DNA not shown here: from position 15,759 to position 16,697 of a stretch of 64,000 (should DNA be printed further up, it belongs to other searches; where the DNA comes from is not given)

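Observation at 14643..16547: Divergent type II R-M module in which the nuclease candidate is an XRE-HTH::PD-(D/E)xK fusion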

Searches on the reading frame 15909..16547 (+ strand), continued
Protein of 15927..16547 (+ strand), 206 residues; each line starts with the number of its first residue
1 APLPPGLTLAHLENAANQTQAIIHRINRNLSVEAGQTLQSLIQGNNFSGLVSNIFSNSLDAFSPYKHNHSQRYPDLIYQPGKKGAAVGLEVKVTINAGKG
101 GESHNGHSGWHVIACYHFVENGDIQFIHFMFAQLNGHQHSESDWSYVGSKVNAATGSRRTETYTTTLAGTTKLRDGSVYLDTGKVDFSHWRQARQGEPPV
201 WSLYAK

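Call 52: find_encoding_contigs(protein=P0153, flank=4000, max_places=3)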
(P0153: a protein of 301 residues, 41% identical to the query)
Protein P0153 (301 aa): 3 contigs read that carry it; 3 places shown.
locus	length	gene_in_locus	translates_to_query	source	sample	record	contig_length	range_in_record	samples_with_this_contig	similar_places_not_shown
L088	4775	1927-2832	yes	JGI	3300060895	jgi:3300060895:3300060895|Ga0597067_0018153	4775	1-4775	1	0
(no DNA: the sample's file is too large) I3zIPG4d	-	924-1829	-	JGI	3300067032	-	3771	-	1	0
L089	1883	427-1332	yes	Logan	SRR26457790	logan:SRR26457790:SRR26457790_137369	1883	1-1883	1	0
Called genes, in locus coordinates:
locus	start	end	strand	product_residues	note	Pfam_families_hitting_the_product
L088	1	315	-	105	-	?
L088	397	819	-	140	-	PF06271:RDD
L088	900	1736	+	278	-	PF02602:HEM4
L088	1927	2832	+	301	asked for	PF01381:HTH_3, PF12844:HTH_19, PF13443:HTH_26 (weak), PF13560:HTH_31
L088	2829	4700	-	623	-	PF22019:GlgB_N (weak), PF02922:CBM_48, PF00128:Alpha-amylase (weak), PF02806:Alpha-amylase_C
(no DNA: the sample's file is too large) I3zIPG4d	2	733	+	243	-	?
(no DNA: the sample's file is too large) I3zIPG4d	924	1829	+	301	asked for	PF01381:HTH_3, PF12844:HTH_19, PF13443:HTH_26 (weak), PF13560:HTH_31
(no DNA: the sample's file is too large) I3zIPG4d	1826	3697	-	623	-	PF22019:GlgB_N (weak), PF02922:CBM_48, PF00128:Alpha-amylase (weak), PF02806:Alpha-amylase_C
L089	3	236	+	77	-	?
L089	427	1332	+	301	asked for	PF01381:HTH_3, PF12844:HTH_19, PF13443:HTH_26 (weak), PF13560:HTH_31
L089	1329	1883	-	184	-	?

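Call 53: find_encoding_contigs(protein=P0205, flank=4000, max_places=3)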
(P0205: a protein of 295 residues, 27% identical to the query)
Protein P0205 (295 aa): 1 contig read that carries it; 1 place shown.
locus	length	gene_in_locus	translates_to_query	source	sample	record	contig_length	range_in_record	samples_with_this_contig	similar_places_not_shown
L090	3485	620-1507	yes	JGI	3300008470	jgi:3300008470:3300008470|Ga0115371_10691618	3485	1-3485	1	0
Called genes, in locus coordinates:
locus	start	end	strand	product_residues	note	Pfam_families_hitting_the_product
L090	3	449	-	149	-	?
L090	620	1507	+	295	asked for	PF13560:HTH_31, PF01381:HTH_3, PF13443:HTH_26 (weak)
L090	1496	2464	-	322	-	PF01555:N6_N4_Mtase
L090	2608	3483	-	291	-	?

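Call 54: find_encoding_contigs(protein=P0220, flank=4000, max_places=3)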
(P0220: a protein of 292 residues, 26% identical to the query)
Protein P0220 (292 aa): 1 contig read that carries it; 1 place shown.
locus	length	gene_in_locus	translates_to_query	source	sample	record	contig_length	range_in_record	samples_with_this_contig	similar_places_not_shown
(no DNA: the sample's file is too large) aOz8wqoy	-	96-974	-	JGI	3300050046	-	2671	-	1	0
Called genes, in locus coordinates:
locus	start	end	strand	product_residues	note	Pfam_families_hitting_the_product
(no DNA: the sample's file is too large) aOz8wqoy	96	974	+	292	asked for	PF12844:HTH_19 (weak), PF13560:HTH_31, PF01381:HTH_3, PF13443:HTH_26 (weak)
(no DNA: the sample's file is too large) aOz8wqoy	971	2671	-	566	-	?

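Call 55: find_encoding_contigs(protein=P0173, flank=4000, max_places=3)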
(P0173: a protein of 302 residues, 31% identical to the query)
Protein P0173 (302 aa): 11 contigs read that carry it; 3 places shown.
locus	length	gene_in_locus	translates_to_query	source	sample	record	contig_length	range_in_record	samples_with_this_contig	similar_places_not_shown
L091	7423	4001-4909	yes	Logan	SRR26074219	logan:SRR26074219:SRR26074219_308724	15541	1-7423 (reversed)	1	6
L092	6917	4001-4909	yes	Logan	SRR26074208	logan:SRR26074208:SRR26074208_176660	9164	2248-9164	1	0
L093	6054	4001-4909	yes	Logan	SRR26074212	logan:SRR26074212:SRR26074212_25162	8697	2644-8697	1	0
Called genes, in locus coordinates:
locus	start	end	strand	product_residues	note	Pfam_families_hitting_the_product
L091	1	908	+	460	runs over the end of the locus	PF02233:PNTB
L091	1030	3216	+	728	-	PF17764:PriA_3primeBD, PF00270:DEAD, PF04851:ResIII, PF18319:Zn_ribbon_PriA, PF00271:Helicase_C (weak), PF18074:PriA_C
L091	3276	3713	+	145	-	PF13279:4HBT_2, PF03061:4HBT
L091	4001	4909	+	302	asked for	PF13560:HTH_31, PF01381:HTH_3, PF12844:HTH_19 (weak), PF13443:HTH_26 (weak)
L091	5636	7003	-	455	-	PF00989:PAS, PF08448:PAS_4, PF08447:PAS_3, PF13426:PAS_9, PF01590:GAF, PF13185:GAF_2, PF13492:GAF_3 (weak), PF00990:GGDEF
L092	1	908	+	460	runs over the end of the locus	PF02233:PNTB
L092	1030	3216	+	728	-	PF17764:PriA_3primeBD, PF00270:DEAD, PF04851:ResIII, PF18319:Zn_ribbon_PriA, PF00271:Helicase_C (weak), PF18074:PriA_C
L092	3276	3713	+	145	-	PF13279:4HBT_2, PF03061:4HBT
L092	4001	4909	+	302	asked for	PF13560:HTH_31, PF01381:HTH_3, PF12844:HTH_19 (weak), PF13443:HTH_26 (weak)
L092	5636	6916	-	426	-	?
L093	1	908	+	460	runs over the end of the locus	PF02233:PNTB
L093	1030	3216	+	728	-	PF17764:PriA_3primeBD, PF00270:DEAD, PF04851:ResIII, PF18319:Zn_ribbon_PriA, PF00271:Helicase_C (weak), PF18074:PriA_C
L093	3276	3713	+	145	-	PF13279:4HBT_2, PF03061:4HBT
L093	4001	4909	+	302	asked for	PF13560:HTH_31, PF01381:HTH_3, PF12844:HTH_19 (weak), PF13443:HTH_26 (weak)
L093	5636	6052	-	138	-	?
